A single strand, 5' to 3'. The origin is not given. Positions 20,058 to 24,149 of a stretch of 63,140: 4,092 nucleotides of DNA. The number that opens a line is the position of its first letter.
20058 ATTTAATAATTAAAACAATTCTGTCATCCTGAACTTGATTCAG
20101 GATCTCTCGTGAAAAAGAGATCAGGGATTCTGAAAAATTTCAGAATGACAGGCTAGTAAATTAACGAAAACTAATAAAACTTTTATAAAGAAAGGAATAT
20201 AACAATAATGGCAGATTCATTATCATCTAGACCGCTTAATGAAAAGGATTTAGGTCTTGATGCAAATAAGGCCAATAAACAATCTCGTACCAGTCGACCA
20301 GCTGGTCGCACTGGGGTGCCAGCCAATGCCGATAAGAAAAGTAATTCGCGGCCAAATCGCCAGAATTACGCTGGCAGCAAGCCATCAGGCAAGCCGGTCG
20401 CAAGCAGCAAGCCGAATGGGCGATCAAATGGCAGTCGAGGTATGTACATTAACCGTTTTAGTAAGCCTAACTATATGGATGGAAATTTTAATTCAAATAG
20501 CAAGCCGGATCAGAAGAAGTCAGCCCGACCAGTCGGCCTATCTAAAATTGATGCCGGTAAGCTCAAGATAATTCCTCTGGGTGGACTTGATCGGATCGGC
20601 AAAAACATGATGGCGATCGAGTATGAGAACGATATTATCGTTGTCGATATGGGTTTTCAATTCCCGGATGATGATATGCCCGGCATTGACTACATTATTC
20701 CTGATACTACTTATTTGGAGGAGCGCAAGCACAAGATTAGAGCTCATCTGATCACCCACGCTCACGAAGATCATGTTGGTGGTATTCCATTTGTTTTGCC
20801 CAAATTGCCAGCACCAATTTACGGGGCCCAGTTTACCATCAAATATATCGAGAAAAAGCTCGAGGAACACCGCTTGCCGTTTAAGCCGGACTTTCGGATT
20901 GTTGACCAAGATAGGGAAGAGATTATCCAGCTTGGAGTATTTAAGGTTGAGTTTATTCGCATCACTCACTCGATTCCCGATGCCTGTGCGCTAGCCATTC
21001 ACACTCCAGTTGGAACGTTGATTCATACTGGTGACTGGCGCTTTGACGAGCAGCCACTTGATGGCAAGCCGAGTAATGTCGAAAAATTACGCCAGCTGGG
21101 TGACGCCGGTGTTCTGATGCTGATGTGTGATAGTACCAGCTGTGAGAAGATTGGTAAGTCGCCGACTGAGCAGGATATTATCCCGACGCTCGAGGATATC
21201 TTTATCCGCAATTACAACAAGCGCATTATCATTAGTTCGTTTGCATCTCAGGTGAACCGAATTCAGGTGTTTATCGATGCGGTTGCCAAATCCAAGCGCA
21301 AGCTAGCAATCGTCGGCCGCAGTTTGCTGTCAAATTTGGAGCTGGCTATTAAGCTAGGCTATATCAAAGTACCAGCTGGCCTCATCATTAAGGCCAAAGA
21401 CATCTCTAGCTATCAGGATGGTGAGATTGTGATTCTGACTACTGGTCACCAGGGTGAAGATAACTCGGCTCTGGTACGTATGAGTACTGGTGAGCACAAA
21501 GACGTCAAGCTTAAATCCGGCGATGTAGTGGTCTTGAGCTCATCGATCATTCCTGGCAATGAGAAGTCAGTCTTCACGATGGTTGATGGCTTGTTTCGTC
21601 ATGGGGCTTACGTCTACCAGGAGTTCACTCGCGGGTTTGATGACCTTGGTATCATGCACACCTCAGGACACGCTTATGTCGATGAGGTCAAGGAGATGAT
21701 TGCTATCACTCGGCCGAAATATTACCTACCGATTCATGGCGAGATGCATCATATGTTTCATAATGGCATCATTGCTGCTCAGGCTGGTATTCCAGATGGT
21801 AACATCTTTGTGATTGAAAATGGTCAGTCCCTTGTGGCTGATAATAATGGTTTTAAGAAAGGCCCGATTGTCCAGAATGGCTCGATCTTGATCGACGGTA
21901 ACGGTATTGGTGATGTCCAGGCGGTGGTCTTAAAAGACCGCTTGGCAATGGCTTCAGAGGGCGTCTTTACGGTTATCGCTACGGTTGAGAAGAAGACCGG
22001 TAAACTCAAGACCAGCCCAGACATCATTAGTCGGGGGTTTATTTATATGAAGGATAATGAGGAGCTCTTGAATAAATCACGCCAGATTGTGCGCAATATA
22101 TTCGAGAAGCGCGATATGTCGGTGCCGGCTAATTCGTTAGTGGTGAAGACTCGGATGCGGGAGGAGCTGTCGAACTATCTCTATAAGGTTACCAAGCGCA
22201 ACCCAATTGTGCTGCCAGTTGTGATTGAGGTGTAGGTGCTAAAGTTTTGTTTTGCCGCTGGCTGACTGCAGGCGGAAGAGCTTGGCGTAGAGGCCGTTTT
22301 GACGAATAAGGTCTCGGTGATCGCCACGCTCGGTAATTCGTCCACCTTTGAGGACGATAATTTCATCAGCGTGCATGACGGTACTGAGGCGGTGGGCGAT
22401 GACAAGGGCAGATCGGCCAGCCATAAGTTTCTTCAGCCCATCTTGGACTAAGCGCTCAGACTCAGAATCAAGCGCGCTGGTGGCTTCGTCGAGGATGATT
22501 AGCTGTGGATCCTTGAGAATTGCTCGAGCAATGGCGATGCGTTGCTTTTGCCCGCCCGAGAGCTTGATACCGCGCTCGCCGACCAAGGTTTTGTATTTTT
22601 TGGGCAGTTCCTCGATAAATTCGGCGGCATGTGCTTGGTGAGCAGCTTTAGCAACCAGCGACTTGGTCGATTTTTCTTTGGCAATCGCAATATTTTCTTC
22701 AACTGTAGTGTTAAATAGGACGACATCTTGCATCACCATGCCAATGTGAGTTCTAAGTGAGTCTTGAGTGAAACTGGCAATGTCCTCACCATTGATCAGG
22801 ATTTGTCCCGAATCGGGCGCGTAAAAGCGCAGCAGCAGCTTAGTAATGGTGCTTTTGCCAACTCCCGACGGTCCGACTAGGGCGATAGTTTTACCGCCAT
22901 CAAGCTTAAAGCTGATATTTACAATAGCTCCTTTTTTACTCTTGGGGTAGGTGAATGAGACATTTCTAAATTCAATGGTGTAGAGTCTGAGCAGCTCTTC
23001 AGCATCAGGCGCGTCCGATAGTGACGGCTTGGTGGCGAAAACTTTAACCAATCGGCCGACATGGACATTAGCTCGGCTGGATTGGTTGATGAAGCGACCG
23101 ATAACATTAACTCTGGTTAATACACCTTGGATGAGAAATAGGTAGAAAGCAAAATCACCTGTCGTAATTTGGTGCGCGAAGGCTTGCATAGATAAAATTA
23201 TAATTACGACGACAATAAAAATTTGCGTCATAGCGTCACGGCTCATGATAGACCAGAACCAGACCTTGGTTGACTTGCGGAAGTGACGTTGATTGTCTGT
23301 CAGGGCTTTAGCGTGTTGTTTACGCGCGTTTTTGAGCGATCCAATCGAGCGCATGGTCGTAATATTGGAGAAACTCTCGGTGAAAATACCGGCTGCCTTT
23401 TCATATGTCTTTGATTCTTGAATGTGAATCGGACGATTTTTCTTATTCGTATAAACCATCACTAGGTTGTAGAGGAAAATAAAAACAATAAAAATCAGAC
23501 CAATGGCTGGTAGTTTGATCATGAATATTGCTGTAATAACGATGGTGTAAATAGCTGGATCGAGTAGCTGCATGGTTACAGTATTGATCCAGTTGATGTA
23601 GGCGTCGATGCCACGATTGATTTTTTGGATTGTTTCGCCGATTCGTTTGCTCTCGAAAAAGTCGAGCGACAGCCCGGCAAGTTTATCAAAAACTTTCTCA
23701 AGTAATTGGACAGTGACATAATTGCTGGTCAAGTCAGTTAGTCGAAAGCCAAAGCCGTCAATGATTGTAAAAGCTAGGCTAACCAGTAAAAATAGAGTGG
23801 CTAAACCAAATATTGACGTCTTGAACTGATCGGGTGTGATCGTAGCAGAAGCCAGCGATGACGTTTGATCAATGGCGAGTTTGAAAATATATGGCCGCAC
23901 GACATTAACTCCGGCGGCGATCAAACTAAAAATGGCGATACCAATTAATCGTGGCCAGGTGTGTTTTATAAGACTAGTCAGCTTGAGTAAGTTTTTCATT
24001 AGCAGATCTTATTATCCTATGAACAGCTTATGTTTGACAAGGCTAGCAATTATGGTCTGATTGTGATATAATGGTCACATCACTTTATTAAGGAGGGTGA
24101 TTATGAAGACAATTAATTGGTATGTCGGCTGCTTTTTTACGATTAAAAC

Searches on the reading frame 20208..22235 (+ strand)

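Call 42: search_protein_families(library=pfam, proteins=[window:20208-22235:+], max_evalue=0.0001)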
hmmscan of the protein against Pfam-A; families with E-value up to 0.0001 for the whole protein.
window:20208-22235:+ (675 aa): 5 families
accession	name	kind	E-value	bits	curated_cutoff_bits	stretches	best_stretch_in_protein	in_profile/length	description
PF22505.1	RNase_J_b_CASP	-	3.3e-43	146.9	27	1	338-462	2-126/126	Ribonuclease J, beta-CASP domain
PF17770.6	RNase_J_C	-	2.3e-26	93.2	23.8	1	574-675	1-102/102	Ribonuclease J C-terminal domain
PF00753.33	Lactamase_B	-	9.2e-11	42.5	22.7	1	132-293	6-176/196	Metallo-beta-lactamase superfamily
PF12706.13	Lactamase_B_2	-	2.9e-09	37.2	27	1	173-280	25-147/200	Beta-lactamase superfamily domain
PF07521.17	RMMBL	-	4.6e-06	27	21.6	1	484-516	13-45/63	Zn-dependent metallo-hydrolase RNA specificity domain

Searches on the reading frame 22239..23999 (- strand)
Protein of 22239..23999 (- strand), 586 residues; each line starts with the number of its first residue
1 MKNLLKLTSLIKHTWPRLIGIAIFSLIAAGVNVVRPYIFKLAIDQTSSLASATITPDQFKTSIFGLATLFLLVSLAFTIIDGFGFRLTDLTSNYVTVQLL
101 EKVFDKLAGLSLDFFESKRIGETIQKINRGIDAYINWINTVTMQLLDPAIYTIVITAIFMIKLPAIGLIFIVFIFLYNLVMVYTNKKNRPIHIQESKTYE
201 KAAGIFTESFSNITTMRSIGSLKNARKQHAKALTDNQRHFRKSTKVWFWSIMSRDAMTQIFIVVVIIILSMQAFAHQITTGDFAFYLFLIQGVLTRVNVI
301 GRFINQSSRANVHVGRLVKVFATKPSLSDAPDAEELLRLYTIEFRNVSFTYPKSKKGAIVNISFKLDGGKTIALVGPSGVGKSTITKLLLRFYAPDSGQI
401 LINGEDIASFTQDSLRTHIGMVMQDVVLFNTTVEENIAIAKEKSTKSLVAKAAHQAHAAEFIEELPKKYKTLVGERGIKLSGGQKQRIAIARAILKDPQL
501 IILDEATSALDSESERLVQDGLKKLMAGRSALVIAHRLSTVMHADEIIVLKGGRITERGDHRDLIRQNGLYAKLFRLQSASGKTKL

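Call 42: search_protein_families(library=pfam, proteins=[window:22239-23999:-], max_evalue=0.0001)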
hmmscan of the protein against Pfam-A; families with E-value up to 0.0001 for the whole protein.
window:22239-23999:- (586 aa): 4 families
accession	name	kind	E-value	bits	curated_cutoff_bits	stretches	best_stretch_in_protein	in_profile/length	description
PF00005.33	ABC_tran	-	1.5e-36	126.4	25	1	361-508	3-137/137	ABC transporter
PF00664.28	ABC_membrane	-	4.6e-25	89.3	28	1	19-291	2-268/274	ABC transporter transmembrane region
PF02463.25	SMC_N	-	2.7e-06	27.4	40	1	371-549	26-210/220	RecF/RecN/SMC N terminal domain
PF03193.22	RsgA_GTPase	-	7.9e-06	26.2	30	1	297-390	39-127/174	RsgA GTPase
